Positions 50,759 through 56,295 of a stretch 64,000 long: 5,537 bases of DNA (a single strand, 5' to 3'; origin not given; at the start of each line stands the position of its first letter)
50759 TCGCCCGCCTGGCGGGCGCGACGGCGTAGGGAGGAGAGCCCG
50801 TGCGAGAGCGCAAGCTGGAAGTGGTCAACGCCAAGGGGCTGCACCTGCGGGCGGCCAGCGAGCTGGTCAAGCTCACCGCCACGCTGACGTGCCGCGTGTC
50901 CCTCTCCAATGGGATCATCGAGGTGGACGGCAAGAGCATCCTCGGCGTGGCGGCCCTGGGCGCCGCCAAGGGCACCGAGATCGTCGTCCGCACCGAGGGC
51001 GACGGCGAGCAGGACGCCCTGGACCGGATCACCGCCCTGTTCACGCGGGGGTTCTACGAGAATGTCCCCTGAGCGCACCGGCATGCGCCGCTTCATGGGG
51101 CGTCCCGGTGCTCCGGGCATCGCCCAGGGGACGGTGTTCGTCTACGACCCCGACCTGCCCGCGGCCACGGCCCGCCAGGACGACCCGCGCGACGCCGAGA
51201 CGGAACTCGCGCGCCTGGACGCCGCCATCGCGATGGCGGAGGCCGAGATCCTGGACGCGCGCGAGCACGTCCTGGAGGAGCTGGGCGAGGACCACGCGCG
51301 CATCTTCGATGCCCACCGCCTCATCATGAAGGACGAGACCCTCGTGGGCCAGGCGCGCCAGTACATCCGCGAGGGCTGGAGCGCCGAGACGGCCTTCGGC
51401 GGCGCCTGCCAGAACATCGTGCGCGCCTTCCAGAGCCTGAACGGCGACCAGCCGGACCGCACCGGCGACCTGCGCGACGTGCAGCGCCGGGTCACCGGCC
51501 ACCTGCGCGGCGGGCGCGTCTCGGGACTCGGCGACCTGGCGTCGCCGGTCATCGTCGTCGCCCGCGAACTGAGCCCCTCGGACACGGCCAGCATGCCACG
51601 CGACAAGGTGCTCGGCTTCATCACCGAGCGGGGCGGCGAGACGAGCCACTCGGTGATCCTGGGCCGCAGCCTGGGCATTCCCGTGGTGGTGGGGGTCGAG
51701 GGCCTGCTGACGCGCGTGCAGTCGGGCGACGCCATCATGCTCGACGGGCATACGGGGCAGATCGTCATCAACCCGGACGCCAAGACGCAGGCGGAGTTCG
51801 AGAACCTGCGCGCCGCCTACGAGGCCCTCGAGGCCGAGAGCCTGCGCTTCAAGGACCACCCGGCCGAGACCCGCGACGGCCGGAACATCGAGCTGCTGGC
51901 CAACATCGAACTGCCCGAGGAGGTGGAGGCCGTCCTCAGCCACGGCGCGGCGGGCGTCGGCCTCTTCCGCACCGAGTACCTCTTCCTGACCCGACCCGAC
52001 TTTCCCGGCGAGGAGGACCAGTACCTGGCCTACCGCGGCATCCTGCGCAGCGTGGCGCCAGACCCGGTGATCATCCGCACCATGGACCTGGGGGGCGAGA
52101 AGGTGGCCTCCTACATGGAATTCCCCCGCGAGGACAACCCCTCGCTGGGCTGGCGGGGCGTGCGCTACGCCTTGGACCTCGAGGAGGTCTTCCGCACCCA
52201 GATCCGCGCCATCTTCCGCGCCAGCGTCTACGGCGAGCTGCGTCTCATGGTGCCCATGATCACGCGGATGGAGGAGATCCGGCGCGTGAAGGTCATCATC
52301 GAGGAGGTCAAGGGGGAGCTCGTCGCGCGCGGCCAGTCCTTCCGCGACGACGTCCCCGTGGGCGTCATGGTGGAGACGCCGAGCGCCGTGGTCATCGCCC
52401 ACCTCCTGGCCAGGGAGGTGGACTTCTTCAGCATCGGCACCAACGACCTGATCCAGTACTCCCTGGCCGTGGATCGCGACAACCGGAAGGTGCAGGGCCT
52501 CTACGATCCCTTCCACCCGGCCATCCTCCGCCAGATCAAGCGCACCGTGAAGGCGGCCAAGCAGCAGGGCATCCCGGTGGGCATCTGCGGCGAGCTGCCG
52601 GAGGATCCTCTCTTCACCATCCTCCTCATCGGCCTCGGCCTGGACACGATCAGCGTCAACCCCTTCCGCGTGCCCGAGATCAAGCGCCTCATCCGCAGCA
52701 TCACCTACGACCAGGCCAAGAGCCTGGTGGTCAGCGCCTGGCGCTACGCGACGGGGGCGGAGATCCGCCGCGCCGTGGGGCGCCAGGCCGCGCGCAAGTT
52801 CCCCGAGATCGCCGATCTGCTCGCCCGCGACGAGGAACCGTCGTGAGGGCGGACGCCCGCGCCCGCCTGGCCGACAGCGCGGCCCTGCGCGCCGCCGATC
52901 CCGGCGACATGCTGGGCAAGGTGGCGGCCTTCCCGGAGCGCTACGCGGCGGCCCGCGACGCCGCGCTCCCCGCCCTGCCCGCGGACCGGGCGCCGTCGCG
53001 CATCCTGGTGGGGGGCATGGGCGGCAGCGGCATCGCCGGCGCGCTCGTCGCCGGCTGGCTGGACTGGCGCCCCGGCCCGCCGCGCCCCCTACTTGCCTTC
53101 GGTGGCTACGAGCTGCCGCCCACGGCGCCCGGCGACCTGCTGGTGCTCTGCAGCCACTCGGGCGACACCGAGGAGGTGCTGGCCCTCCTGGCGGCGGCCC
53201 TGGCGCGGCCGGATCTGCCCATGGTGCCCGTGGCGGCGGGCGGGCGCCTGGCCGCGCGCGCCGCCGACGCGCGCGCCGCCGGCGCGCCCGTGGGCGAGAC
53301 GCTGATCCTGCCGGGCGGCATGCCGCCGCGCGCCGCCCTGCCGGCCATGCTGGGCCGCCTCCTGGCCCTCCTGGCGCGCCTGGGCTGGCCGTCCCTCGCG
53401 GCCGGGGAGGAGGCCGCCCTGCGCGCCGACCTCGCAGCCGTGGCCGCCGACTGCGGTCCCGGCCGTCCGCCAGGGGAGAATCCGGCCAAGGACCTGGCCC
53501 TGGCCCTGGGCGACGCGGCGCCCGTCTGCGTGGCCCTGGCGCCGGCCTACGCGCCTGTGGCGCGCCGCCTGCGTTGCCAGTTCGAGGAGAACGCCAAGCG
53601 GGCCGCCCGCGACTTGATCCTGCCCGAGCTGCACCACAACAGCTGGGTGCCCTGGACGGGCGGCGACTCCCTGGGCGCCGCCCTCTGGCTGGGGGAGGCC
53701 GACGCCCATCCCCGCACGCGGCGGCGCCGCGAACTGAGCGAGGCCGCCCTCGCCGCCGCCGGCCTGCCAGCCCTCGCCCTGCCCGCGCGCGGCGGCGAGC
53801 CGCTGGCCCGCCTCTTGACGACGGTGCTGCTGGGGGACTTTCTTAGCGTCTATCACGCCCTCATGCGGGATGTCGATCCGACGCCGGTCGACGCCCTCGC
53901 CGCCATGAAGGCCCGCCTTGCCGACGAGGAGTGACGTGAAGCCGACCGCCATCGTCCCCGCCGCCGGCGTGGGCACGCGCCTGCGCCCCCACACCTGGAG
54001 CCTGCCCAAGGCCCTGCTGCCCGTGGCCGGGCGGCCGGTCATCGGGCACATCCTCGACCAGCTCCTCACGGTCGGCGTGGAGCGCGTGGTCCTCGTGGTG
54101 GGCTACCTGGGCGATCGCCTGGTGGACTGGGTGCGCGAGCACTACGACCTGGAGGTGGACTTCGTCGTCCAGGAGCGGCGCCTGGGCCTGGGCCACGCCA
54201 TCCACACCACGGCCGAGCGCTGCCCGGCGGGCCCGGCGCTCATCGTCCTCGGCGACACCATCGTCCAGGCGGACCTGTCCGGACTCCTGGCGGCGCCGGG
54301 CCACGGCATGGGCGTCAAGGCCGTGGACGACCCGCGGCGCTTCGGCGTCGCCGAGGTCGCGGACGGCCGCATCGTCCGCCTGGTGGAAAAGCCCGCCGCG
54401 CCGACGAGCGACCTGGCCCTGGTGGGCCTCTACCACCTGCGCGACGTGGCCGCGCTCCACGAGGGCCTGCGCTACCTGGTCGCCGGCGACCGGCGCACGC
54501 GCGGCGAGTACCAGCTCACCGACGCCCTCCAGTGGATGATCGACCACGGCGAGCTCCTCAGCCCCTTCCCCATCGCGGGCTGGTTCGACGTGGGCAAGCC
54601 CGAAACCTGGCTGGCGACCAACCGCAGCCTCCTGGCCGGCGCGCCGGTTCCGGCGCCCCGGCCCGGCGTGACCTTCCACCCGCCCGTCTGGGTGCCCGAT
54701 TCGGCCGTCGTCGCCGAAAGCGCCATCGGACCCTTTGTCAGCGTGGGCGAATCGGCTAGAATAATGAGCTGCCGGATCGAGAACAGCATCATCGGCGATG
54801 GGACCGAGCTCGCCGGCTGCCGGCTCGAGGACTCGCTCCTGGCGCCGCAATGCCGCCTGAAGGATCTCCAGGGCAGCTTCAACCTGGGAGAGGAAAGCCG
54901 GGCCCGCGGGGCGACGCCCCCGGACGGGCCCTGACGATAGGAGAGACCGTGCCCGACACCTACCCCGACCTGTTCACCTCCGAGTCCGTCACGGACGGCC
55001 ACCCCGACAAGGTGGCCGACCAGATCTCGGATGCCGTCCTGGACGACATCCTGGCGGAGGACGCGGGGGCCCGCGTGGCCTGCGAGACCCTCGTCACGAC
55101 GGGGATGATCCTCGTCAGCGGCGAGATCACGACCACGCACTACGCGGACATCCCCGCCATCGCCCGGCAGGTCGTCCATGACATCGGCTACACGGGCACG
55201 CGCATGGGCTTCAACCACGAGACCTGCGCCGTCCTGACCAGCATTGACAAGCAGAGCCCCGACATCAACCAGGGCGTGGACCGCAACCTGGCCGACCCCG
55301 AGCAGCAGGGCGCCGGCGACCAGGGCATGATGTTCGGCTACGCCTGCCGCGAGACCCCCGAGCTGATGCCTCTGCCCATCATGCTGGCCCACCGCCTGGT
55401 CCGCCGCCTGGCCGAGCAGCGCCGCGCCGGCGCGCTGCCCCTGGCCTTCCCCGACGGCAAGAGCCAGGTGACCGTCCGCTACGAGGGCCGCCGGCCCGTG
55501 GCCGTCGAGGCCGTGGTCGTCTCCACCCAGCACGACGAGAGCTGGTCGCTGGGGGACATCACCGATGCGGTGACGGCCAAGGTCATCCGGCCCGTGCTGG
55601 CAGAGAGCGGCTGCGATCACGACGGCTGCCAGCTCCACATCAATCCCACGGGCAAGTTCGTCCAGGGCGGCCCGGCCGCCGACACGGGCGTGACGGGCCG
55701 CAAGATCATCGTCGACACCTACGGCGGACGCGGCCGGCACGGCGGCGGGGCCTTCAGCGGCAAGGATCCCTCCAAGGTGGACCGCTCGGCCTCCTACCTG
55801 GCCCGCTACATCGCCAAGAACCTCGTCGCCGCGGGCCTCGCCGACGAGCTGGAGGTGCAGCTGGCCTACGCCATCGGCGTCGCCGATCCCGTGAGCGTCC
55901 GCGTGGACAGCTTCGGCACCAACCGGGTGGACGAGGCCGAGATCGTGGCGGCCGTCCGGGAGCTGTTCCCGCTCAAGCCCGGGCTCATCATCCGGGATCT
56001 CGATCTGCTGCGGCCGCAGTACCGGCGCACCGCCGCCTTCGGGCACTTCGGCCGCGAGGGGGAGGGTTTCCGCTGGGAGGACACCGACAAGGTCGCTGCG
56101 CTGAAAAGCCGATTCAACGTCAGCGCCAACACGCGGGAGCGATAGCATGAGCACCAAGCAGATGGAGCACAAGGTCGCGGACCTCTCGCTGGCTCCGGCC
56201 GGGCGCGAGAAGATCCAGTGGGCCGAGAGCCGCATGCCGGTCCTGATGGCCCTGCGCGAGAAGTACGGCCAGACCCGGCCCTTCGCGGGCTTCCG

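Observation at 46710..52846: Permease-less regulatory PTS (HprK, EIIA-Man, EIIB-Man, HPr, EI) in the rpoN locus with a GH57 enzyme embedded between EIIB and HPr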

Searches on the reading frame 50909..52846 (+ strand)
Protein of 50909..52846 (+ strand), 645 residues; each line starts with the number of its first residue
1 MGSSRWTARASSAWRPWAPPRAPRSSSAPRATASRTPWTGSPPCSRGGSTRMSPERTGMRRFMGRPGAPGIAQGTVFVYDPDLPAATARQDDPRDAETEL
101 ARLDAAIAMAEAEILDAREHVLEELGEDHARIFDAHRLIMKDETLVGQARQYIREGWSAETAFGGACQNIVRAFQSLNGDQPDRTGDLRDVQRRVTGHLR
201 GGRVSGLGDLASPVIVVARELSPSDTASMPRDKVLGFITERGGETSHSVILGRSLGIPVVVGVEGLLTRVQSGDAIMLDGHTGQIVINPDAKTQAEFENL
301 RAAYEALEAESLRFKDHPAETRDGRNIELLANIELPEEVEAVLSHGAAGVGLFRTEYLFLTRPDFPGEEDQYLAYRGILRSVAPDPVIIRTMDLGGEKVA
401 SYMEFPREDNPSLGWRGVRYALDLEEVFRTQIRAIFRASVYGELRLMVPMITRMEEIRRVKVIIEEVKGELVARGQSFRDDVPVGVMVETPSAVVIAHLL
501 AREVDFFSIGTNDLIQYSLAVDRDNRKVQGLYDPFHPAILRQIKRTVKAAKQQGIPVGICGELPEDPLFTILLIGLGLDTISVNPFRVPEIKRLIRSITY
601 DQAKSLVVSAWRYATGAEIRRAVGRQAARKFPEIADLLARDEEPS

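Call 3: search_protein_families(library=pfam, proteins=[window:50909-52846:+])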
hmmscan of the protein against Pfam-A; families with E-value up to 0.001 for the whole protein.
window:50909-52846:+ (645 aa): 3 families
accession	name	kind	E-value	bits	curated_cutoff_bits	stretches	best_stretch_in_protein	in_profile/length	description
PF02896.24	PEP-utilizers_C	-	4e-111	371.3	22.8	1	310-598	3-291/293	PEP-utilising enzyme, PEP-binding domain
PF00391.29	PEP-utilizers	-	1e-24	86.3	23.1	1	212-283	3-72/72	PEP-utilising enzyme, mobile domain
PF05524.18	PEP-utilisers_N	-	3.8e-24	85.6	24.4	1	64-178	2-114/121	PEP-utilising enzyme, N-terminal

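Call 4: search_protein_families(library=ncbifam, proteins=[window:50909-52846:+])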
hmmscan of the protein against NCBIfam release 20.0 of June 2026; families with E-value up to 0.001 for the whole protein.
window:50909-52846:+ (645 aa): 25 families
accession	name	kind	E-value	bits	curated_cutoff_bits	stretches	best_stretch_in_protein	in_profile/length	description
TIGR01417.1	PTS_I_fam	equivalog_domain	1.8e-167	558.2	341.7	1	64-621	3-562/565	phosphoenolpyruvate--protein phosphotransferase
NF008382.0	PRK11177.1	equivalog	9.4e-154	513.2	824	1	67-627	7-569/575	phosphoenolpyruvate-protein phosphotransferase PtsI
NF008283.0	PRK11061.1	equivalog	1.7e-118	396.9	583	1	64-623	173-731/748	phosphoenolpyruvate--protein phosphotransferase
NF005057.0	PRK06464.1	equivalog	7.4e-65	219.4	598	2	378-599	564-789/798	phosphoenolpyruvate synthase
TIGR01418.1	PEP_synth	equivalog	4.3e-63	213.9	739.75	2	378-597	558-781/784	pyruvate, water dikinase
TIGR01828.1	pyru_phos_dikin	equivalog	2.2e-45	155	843.45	2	392-593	636-857/865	pyruvate, phosphate dikinase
NF008478.1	PRK11377.1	equivalog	5.8e-28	98.1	520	1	70-287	256-472/473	dihydroxyacetone kinase phosphoryl donor subunit DhaM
NF004881.0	PRK06241.2-2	equivalog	2.4e-13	49.3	883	1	222-290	826-892/898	phosphoenolpyruvate synthase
NF004882.0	PRK06241.2-3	equivalog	1.6e-09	36.5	850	1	235-286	766-817/827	phosphoenolpyruvate synthase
NF004531.0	PRK05878.1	equivalog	3.8e-09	35.7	456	1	209-311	380-483/534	pyruvate, phosphate dikinase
NF004883.0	PRK06241.2-4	equivalog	3.1e-08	32.2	1063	1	236-294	861-919/928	phosphoenolpyruvate synthase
NF004978.0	PRK06354.1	subfamily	4.3e-08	32.1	462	1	232-286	529-583/590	pyruvate kinase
NF052631.1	prodigiosin_PigC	equivalog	5.4e-08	31.2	1300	1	236-288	830-882/883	prodigiosin ligase PigC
NF006153.0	PRK08296.1-5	subfamily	6.5e-07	28.1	578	1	213-287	533-605/608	hypothetical protein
NF004520.0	PRK05865.1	equivalog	3.4e-06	25.2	1509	1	191-287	742-836/854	sugar epimerase family protein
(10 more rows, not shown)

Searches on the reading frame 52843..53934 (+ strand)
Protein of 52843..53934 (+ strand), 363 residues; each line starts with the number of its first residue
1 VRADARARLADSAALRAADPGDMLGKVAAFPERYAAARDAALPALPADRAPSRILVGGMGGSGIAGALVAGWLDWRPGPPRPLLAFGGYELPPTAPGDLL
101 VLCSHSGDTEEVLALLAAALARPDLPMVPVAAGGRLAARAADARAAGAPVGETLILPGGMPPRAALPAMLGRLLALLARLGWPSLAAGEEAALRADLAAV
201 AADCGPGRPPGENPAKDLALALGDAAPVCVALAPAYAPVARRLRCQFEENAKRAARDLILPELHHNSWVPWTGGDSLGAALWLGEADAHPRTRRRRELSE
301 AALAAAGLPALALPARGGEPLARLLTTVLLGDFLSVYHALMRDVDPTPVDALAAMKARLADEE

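Call 3: search_protein_families(library=pfam, proteins=[window:52843-53934:+])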
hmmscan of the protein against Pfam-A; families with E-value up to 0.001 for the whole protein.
window:52843-53934:+ (363 aa): 1 family
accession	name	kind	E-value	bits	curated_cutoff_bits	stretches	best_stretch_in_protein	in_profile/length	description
PF10432.14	bact-PGI_C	-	9.9e-35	120.1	24.5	1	212-359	2-151/151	Bacterial phospho-glucose isomerase C-terminal SIS domain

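Call 4: search_protein_families(library=ncbifam, proteins=[window:52843-53934:+])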
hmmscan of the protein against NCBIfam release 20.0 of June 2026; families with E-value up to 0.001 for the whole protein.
window:52843-53934:+ (363 aa): 6 families
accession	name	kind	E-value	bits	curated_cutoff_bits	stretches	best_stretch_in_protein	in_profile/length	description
NF006425.0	PRK08674.1-5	equivalog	9.2e-53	179.4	471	1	8-361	4-355/358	bifunctional phosphoglucose/phosphomannose isomerase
NF006423.0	PRK08674.1-2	equivalog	1.2e-42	145.9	254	1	53-359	29-316/317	bifunctional phosphoglucose/phosphomannose isomerase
NF006426.0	PRK08674.1-6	subfamily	1.6e-40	139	295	1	13-361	6-351/354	bifunctional phosphoglucose/phosphomannose isomerase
TIGR02128.1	G6PI_arch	equivalog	1.6e-36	125.8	213.9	1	52-359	22-307/308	bifunctional phosphoglucose/phosphomannose isomerase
NF006424.0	PRK08674.1-3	equivalog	1.7e-24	86.9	730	1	10-361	7-354/355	bifunctional phosphoglucose/phosphomannose isomerase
NF006422.0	PRK08674.1-1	subfamily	8.7e-15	54.9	317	1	52-279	26-228/302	bifunctional phosphoglucose/phosphomannose isomerase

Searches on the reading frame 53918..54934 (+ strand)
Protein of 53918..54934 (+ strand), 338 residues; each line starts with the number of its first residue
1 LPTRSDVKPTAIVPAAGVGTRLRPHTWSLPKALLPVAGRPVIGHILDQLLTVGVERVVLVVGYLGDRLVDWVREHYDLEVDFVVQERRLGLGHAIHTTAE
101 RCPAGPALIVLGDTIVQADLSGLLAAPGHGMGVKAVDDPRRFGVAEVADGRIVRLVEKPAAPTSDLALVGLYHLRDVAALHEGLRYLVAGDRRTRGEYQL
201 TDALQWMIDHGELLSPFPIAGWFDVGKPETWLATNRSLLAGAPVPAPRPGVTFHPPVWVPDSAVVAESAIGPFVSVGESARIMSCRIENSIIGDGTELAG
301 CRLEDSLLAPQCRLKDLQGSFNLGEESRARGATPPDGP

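Call 6: search_protein_families(library=pfam, proteins=[window:53918-54934:+])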
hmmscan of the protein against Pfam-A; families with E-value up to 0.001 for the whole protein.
window:53918-54934:+ (338 aa): 3 families
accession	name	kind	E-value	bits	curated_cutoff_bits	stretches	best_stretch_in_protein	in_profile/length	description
PF00483.29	NTP_transferase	-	2.5e-25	89.9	21.2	1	11-238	2-242/245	Nucleotidyl transferase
PF12804.13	NTP_transf_3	-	5.7e-13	49.8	27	1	11-124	1-108/160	MobA-like NTP transferase domain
PF01128.25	IspD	-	2.7e-06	27.8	27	1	11-61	3-51/221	2-C-methyl-D-erythritol 4-phosphate cytidylyltransferase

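Call 66: search_protein_families(library=ncbifam, proteins=[window:53918-54934:+], max_evalue=0.00001)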
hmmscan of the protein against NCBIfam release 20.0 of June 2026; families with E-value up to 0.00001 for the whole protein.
window:53918-54934:+ (338 aa): 33 families (the best 25 are shown)
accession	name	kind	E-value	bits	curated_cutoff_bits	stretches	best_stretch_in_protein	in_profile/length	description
TIGR01208.1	rmlA_long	equivalog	2.7e-63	214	320.25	2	11-240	2-236/353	glucose-1-phosphate thymidylyltransferase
TIGR03992.1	Arch_glmU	subfamily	1.5e-49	168.9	292.1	1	11-281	3-274/393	bifunctional sugar-1-phosphate nucleotidylyltransferase/acetyltransferase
NF041313.1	UDPGP_AglF_Halo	equivalog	2e-39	135.5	400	1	11-236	3-232/234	UTP--glucose-1-phosphate uridylyltransferase AglF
NF052502.1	man1P_GTase_Rv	exception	2.3e-31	109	440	1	11-314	3-307/352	mannose-1-phosphate guanylyltransferase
TIGR01099.1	galU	equivalog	3.5e-25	89.1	326.8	2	10-80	3-73/261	UTP--glucose-1-phosphate uridylyltransferase GalU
NF041173.1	Sug_nt_acttase_Thmprot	equivalog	1.7e-23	83.2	600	1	11-240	3-229/405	bifunctional sugar-1-phosphate nucleotidylyltransferase/acetyltransferase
TIGR01207.1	rmlA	equivalog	5.3e-20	71.7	360.65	1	12-215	3-211/286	glucose-1-phosphate thymidylyltransferase RfbA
TIGR01173.1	glmU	equivalog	1.5e-19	70.2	366.85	1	11-211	3-206/452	bifunctional UDP-N-acetylglucosamine diphosphorylase/glucosamine-1-phosphate N-acetyltransferase GlmU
NF010933.0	PRK14353.1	equivalog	1.6e-18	66.6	505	1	9-210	6-212/453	bifunctional UDP-N-acetylglucosamine diphosphorylase/glucosamine-1-phosphate N-acetyltransferase GlmU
NF010934.1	PRK14354.1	equivalog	6e-18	64.6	450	1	11-215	2-210/447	bifunctional UDP-N-acetylglucosamine diphosphorylase/glucosamine-1-phosphate N-acetyltransferase GlmU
NF010935.0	PRK14355.1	equivalog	7.8e-18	64.3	718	1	10-220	5-221/459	bifunctional UDP-N-acetylglucosamine diphosphorylase/glucosamine-1-phosphate N-acetyltransferase GlmU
NF006986.0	PRK09451.1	equivalog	1.1e-16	60.8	725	1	10-208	7-206/456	bifunctional UDP-N-acetylglucosamine diphosphorylase/glucosamine-1-phosphate N-acetyltransferase GlmU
NF010932.0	PRK14352.1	equivalog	1.1e-16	60.6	611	1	9-214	7-220/488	bifunctional UDP-N-acetylglucosamine diphosphorylase/glucosamine-1-phosphate N-acetyltransferase GlmU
NF049965.1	GlMnHpPGnyltfHddC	equivalog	1.2e-15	57.7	300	1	11-174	3-167/221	D-glycero-D-manno-heptose 1-phosphate guanosyltransferase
NF012024.0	PRK15480.1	equivalog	1.9e-15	56.7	588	1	11-215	6-215/292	glucose-1-phosphate thymidylyltransferase RfbA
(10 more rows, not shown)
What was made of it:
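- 53918..54934 (+): sugar-1-phosphate nucleotidyltransferase, 338 aa. PF00483 (call 6); best NCBIfam match rmlA_long, 214 bits, below its cutoff (call 66)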

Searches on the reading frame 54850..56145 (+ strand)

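Call 6: search_protein_families(library=pfam, proteins=[window:54850-56145:+])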
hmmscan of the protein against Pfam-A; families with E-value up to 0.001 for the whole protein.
window:54850-56145:+ (431 aa): 3 families
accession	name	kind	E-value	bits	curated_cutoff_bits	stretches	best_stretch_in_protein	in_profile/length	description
PF02773.21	S-AdoMet_synt_C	-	7.6e-63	211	25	1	273-410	2-137/138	S-adenosylmethionine synthetase, C-terminal domain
PF02772.21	S-AdoMet_synt_M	-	4.2e-45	153.2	29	1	152-270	1-120/120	S-adenosylmethionine synthetase, central domain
PF00438.25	S-AdoMet_synt_N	-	8.6e-42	142.1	33.1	1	41-137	3-99/99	S-adenosylmethionine synthetase, N-terminal domain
